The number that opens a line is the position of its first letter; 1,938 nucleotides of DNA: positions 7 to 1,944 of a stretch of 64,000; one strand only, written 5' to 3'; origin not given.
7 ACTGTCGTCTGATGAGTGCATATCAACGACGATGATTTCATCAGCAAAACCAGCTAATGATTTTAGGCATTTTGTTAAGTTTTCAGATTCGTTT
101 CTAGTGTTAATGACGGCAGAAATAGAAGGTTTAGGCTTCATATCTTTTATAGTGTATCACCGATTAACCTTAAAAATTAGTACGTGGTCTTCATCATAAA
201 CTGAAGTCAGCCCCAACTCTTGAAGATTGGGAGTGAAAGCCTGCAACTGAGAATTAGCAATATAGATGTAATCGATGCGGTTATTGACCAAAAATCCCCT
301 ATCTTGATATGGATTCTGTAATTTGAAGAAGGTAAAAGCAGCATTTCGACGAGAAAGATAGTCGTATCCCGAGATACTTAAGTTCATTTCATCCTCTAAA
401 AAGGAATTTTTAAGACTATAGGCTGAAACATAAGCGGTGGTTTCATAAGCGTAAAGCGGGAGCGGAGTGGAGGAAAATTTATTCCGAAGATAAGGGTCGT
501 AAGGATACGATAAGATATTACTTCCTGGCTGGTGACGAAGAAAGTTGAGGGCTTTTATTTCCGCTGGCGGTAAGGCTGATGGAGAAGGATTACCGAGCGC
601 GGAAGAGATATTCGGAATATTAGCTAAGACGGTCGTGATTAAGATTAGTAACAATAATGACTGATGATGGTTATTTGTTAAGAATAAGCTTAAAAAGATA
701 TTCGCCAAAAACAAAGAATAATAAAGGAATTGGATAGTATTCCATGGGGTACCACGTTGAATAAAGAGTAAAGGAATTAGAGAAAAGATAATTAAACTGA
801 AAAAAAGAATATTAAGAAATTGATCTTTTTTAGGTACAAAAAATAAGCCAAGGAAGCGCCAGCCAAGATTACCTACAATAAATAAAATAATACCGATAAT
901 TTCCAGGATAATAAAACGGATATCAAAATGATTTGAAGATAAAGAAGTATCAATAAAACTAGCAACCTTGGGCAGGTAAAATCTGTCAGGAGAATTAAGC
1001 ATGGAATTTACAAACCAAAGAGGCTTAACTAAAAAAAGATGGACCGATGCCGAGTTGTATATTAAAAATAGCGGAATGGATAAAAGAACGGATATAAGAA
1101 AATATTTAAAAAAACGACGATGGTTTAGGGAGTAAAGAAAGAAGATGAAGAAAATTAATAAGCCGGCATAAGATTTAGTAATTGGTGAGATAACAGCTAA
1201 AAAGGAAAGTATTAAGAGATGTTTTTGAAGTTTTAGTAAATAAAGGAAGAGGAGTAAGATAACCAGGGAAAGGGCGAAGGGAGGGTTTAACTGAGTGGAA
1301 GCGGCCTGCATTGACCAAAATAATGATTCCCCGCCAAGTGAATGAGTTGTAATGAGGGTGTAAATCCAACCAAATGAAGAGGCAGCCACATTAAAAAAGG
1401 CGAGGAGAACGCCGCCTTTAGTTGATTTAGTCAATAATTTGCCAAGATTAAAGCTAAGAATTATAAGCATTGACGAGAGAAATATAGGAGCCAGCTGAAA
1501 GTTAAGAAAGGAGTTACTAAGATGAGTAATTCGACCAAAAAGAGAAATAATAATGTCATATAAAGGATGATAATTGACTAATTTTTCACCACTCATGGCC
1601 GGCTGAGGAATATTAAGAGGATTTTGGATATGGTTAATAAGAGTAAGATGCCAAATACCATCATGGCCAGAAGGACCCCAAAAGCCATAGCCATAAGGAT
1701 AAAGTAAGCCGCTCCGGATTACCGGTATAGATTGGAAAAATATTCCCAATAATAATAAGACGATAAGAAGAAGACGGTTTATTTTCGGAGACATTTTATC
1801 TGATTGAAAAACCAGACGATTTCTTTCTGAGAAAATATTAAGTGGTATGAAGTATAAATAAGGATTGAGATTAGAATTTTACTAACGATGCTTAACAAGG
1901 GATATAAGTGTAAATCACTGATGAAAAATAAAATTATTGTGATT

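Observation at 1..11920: Envelope glycosylation supercluster: five or six putative GT-C paralogs, two polyprenyl-phosphate sugar synthase-like GT2s and a flippase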

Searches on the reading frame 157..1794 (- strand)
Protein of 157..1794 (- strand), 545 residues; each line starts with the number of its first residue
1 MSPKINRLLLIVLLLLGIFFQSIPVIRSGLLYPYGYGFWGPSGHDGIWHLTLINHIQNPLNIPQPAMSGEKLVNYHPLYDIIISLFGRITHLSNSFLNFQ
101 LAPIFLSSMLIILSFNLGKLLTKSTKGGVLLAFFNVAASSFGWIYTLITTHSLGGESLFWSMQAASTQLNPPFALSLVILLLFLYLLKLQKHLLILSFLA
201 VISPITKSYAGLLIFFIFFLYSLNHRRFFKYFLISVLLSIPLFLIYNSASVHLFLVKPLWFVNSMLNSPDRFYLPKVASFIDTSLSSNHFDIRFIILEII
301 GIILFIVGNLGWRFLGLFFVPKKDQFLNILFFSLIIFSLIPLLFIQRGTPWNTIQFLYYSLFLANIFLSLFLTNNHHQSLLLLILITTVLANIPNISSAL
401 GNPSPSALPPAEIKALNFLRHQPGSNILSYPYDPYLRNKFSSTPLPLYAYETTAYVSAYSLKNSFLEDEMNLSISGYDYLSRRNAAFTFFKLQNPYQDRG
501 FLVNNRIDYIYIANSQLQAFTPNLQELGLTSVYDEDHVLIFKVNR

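Call 5: search_protein_families(library=pfam, proteins=[window:157-1794:-], max_evalue=0.1)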
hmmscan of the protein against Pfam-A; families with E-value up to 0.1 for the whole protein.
window:157-1794:- (545 aa): 0 families

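Call 6: search_protein_families(library=ncbifam, proteins=[window:157-1794:-], max_evalue=0.1)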
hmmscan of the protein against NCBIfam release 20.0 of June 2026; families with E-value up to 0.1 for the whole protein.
window:157-1794:- (545 aa): 0 families

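Call 15: find_homologous_proteins(query=window:157-1794:-, max_evalue=0.001)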
Query window:157-1794:- (545 aa): 674 proteins with E <= 0.001 among 8000 candidates; the best 120 are listed.
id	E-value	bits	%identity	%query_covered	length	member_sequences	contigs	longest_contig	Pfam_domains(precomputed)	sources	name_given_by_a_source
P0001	0.0e+0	1179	100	100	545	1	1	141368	-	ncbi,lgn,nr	ncbi:hypothetical protein M1116_00830 [Patescibacteria group bacterium]|nr:hypothetical protein [Pat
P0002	2.4e-198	679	57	99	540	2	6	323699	-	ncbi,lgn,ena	-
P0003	1.6e-194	666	55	100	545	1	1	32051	-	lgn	-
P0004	1.8e-157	544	53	87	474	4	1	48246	-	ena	-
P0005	3.2e-157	543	49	100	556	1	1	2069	-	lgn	-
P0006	2.7e-155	536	49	99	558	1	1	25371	-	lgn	-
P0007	1.3e-152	528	49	99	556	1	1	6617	-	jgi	jgi:hypothetical protein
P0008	2.6e-151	523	49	96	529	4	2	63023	-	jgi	-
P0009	5.5e-151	522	48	97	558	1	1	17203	-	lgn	-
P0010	1.6e-150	521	49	99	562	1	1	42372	-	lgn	-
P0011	4.2e-150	519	46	99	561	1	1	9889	-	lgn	-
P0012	5.3e-150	519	47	100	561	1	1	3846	-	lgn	-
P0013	1.1e-149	518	48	99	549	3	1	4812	-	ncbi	-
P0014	1.7e-149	517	47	99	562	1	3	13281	-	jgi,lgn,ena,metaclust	metaclust:\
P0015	5.0e-149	516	48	99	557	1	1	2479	-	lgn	-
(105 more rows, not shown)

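Call 25: search_solved_structures(query=A1, max_evalue=10)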
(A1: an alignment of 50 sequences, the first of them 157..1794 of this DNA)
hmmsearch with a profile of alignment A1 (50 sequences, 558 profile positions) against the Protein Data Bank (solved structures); distinct sequences matched with E-value up to 10: 1.
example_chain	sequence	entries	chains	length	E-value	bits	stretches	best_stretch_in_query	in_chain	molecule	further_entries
5yac_A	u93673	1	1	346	0.74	11.8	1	31-84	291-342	tRNA (guanine(37)-N1)-methyltransferase Trm5b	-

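Call 30: predict_structure(alignment_id=A1)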
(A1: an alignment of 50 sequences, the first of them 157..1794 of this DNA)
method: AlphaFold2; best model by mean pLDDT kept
length: 545 residues; sequences in the alignment: 50
mean_pLDDT: 92.9   pTM: 0.92
mean pLDDT of the five models: 92.9, 92.9, 92.2, 91.6, 90.2
residues with pLDDT >= 90: 421; 70-90: 120; 50-70: 4; < 50: 0
segments of 3 or more residues with pLDDT < 50: none
pLDDT, mean of each block of 10 residues (from residue 1): 83 91 92 95 92 96 94 93 98 97 97 98 96 94 89 80 81 96 98 97 93 98 96 97 86 85 89 89 86 93 95 93 95 97 87 91 97 94 94 86 93 98 96 92 92 90 95 88 96 95 97 95 96 97 95
secondary structure, 60 per line:
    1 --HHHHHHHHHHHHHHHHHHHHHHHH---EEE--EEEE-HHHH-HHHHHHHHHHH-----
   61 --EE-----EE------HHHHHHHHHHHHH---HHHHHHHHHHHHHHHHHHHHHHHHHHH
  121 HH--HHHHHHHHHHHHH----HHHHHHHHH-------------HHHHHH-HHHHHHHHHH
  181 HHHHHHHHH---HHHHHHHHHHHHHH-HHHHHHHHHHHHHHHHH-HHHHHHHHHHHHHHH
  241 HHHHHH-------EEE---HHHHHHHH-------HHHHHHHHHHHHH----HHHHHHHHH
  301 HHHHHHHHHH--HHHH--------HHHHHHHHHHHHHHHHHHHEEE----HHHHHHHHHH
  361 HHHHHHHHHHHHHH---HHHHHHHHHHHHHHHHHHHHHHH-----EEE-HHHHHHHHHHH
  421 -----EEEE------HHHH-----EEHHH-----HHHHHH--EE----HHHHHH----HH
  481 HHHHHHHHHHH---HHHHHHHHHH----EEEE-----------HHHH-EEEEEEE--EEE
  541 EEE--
elements in order: H3-26 E30-32 E35-38 H40-43 H45-55 H78-90 H94-122 H125-137 H142-150 H164-169 H171-189 H193-206 H208-224 H226-246 E254-256 H260-267 H275-287 H292-310 H313-316 H325-343 E344-346 H351-374 H378-400 E406-408 H410-420 E426-429 H436-439 H455-460 H469-474 H479-491 H495-504 E509-512 H524-527 E529-535 E538-543

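Call 31: find_encoding_contigs(protein=P0002, flank=10000, max_places=3)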
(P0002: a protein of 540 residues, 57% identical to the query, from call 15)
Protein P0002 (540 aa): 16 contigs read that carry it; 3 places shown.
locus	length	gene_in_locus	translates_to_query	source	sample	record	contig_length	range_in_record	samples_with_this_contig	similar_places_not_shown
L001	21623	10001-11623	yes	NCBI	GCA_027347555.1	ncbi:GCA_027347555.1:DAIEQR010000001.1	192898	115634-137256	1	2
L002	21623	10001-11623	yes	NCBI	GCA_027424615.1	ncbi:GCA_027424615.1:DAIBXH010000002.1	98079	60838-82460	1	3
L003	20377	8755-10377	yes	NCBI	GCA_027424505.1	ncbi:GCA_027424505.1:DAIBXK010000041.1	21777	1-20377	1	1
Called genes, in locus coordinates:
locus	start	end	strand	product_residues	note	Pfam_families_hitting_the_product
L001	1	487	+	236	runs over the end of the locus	PF00535:Glycos_transf_2, PF13641:Glyco_tranf_2_3 (weak)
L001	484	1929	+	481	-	PF13231:PMT_2 (weak)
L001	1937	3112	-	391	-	-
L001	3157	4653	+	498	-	PF13231:PMT_2 (weak)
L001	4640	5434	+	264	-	PF13641:Glyco_tranf_2_3 (weak), PF00535:Glycos_transf_2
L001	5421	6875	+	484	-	PF13231:PMT_2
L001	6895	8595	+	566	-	PF10131:PTPS_related (weak)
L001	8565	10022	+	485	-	PF01943:Polysacc_synt, PF13440:Polysacc_synt_3, PF03023:MurJ (weak)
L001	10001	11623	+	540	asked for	-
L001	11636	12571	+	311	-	PF00535:Glycos_transf_2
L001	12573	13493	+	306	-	PF00535:Glycos_transf_2, PF13641:Glyco_tranf_2_3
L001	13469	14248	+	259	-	PF00535:Glycos_transf_2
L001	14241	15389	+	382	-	PF20706:GT4-conflict (faint), PF00534:Glycos_transf_1, PF13692:Glyco_trans_1_4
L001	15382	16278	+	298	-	PF00535:Glycos_transf_2, PF10111:Glyco_tranf_2_2 (faint), PF13641:Glyco_tranf_2_3, PF13506:Glyco_transf_21, PF13632:Glyco_trans_2_3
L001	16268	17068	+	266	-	PF00535:Glycos_transf_2, PF10111:Glyco_tranf_2_2, PF13641:Glyco_tranf_2_3, PF13712:Glyco_tranf_2_5 (weak), PF13632:Glyco_trans_2_3 (weak)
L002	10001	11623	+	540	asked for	-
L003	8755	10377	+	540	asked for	-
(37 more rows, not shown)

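Call 40: find_encoding_contigs(protein=window:157-1794:-, flank=10000, max_places=2)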
Protein window:157-1794:- (545 aa): 2 contigs read that carry it; 1 place shown.
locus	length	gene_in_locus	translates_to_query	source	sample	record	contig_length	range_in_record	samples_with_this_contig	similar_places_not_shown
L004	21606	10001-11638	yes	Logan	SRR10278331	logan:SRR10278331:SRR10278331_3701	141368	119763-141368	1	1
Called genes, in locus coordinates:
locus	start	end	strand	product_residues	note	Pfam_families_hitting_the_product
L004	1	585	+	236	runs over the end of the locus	PF00535:Glycos_transf_2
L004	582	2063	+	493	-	PF13231:PMT_2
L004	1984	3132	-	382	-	PF26314:MptA_B_family (weak)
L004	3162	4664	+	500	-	PF13231:PMT_2 (weak)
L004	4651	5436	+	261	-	PF13641:Glyco_tranf_2_3, PF00535:Glycos_transf_2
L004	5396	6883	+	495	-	PF13231:PMT_2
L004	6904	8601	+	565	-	-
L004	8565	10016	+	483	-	PF01943:Polysacc_synt, PF13440:Polysacc_synt_3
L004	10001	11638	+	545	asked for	-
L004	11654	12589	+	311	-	PF00535:Glycos_transf_2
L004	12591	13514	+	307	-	PF00535:Glycos_transf_2, PF13641:Glyco_tranf_2_3, PF13632:Glyco_trans_2_3 (weak)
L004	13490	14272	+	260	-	PF00535:Glycos_transf_2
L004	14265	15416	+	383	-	PF00534:Glycos_transf_1, PF13692:Glyco_trans_1_4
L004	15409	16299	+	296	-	PF00535:Glycos_transf_2, PF13641:Glyco_tranf_2_3, PF13632:Glyco_trans_2_3 (weak)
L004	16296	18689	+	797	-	PF09586:YfhO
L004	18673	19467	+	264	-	PF00535:Glycos_transf_2, PF10111:Glyco_tranf_2_2, PF13641:Glyco_tranf_2_3, PF13632:Glyco_trans_2_3, PF02709:Glyco_transf_7C (faint)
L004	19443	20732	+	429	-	-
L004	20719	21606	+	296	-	?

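Call 42: find_related_loci(query=A1, collection=genome_contigs, flank=10000)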
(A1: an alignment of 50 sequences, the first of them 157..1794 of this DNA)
Query A1 (545 aa) in genome_contigs; peptide patterns used: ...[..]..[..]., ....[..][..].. (x = any residue, [..] = any of these).
159 stretches matched a pattern; 109 encode a relative of the query (tblastn E <= 1e-3); the best 80 are kept; 80 distinct loci.
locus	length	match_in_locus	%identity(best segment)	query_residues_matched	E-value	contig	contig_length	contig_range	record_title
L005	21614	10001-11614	57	4-545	0e+0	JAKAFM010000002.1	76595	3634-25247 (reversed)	MAG: bacterium isolate WY1.bin95 NODE_529_length_76595_cov_1.976775, whole genome shotgun sequence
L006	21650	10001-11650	49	4-545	1e-155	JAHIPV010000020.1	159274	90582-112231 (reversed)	MAG: Patescibacteria group bacterium isolate KR13_S3.mb.84 KR13_S3.mb.84_k141_559458, whole genome shotgun sequence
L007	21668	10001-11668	46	4-545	2e-149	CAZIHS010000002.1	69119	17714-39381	MAG TPA_asm: uncultured Gammaproteobacteria bacterium isolate binchicken_co16_148 genome assembly, contig: NODE_681_leng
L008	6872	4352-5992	48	4-545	8e-149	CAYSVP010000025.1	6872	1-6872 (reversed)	MAG TPA_asm: uncultured Gammaproteobacteria bacterium isolate SRP294416_co1_8 genome assembly, contig: NODE_26042_length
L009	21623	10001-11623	47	12-545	7e-147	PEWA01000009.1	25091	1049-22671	MAG: Candidatus Shapirobacteria bacterium CG06_land_8_20_14_3_00_40_12 CG06_land_8_20_14_3.00_150_scaffold_1269_c, whole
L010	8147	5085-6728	46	5-545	5e-147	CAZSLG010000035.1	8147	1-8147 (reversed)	MAG TPA_asm: uncultured Gammaproteobacteria bacterium isolate SRP062349_co5_136 genome assembly, contig: NODE_4726_lengt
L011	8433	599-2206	46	4-545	9e-147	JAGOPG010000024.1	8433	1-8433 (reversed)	Candidatus Shapirobacteria bacterium isolate Go_SlDig_bin_323 Go_SlDig_26457_length_8433_cov_10.203106, whole genome sho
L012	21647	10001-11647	46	4-545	2e-145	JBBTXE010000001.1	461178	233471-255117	MAG: Patescibacteria group bacterium isolate H52-bin029_1 H52_bin029_1_000000000001, whole genome shotgun sequence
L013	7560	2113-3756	46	5-545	2e-144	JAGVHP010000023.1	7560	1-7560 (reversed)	MAG: Candidatus Shapirobacteria bacterium isolate DeMMO2_35 c_000000022808, whole genome shotgun sequence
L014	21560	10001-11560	47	21-545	2e-144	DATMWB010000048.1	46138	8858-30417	MAG TPA_asm: Candidatus Methanoperedens sp. isolate SMAG_U13083 k141_697579, whole genome shotgun sequence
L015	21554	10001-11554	47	13-545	6e-144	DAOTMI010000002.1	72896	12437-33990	MAG TPA_asm: Candidatus Woesebacteria bacterium isolate AMR_MDS_2925 NODE_390_length_72896_cov_7.131753, whole genome sh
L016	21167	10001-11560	47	21-545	3e-142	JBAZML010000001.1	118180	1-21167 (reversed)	MAG: Candidatus Shapirobacteria bacterium isolate SO_2017_LW4_41 scaffold_494_c1_LW137-91_2017, whole genome shotgun seq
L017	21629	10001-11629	45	14-545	4e-142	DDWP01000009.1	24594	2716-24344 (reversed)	MAG TPA_asm: Candidatus Shapirobacteria bacterium UBA2283 UBA2283_contig_21505, whole genome shotgun sequence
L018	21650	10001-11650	47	4-545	2e-141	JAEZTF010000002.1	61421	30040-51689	MAG: Candidatus Parcubacteria bacterium isolate OH_PDB_36 k127_1150676, whole genome shotgun sequence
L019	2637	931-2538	45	4-545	1e-149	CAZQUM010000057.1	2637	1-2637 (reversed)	MAG TPA_asm: uncultured Gammaproteobacteria bacterium isolate SRP294416_co3_917 genome assembly, contig: NODE_112967_len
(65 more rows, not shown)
